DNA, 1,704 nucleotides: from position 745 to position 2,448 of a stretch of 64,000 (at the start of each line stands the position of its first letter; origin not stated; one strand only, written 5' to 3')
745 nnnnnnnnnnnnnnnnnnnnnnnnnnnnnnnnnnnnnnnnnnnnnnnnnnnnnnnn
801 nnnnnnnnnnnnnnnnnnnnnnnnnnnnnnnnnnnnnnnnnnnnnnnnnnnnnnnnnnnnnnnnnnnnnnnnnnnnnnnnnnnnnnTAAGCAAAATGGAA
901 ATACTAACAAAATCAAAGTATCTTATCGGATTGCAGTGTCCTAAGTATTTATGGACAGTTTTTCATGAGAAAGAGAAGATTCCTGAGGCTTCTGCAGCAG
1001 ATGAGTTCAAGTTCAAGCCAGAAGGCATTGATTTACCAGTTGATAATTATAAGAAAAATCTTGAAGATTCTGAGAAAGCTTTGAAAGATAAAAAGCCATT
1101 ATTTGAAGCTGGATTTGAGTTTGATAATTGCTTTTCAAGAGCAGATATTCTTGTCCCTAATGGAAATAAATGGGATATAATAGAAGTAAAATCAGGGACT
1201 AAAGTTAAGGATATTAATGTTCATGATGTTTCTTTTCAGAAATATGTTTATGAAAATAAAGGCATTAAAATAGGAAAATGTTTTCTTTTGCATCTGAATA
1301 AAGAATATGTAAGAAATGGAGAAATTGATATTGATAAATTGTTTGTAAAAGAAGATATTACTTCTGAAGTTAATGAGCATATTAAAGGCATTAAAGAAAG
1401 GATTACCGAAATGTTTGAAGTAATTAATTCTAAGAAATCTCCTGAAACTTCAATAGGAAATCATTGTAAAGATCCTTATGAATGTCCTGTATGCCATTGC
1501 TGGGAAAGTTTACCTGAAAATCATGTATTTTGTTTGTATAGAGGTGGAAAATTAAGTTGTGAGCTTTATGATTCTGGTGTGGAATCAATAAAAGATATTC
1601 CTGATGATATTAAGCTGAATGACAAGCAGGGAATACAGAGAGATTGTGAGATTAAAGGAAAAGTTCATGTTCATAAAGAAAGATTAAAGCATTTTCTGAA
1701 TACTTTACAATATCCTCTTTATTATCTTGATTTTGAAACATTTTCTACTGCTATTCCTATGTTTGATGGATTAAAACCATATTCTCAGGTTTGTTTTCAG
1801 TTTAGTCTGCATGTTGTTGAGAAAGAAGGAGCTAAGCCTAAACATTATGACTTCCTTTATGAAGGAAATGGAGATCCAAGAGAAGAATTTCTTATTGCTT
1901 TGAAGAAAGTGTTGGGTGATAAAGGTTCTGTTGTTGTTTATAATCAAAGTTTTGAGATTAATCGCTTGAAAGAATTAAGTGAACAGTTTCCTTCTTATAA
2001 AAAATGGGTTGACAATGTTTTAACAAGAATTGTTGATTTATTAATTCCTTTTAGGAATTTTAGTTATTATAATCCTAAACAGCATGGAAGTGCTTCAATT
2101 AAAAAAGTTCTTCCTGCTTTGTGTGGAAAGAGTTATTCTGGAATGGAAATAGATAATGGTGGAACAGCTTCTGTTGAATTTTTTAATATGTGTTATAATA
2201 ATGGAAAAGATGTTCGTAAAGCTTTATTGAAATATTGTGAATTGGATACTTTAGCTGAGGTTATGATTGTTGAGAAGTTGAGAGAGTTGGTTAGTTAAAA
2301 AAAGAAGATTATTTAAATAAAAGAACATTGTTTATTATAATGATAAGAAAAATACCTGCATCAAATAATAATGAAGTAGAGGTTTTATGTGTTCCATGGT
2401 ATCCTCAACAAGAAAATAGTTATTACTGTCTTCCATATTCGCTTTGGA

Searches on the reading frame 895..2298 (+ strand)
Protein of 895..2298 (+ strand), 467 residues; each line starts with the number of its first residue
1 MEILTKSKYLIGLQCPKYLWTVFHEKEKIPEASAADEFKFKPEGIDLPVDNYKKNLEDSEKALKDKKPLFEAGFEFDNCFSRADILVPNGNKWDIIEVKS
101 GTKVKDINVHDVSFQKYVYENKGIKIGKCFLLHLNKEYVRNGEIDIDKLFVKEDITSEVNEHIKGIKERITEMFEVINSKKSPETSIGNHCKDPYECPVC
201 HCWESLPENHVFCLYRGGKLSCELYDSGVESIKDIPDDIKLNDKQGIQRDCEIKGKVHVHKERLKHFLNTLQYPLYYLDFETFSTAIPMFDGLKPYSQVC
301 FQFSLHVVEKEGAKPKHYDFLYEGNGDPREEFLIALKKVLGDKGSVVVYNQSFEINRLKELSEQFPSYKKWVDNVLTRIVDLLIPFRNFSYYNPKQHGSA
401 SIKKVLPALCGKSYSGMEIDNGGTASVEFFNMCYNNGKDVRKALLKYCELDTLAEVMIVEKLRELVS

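Call 54: search_protein_families(library=pfam, proteins=[window:895-2298:+], max_evalue=0.0001)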
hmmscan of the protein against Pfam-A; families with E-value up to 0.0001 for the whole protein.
window:895-2298:+ (467 aa): 2 families
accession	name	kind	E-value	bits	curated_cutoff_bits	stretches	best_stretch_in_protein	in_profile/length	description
PF11074.14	DUF2779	-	1.6e-43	148.4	23.3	1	276-401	1-126/126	Domain of unknown function(DUF2779)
PF13482.12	RNase_H_2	-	1.4e-06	28.8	22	1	291-462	8-164/165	RNase_H superfamily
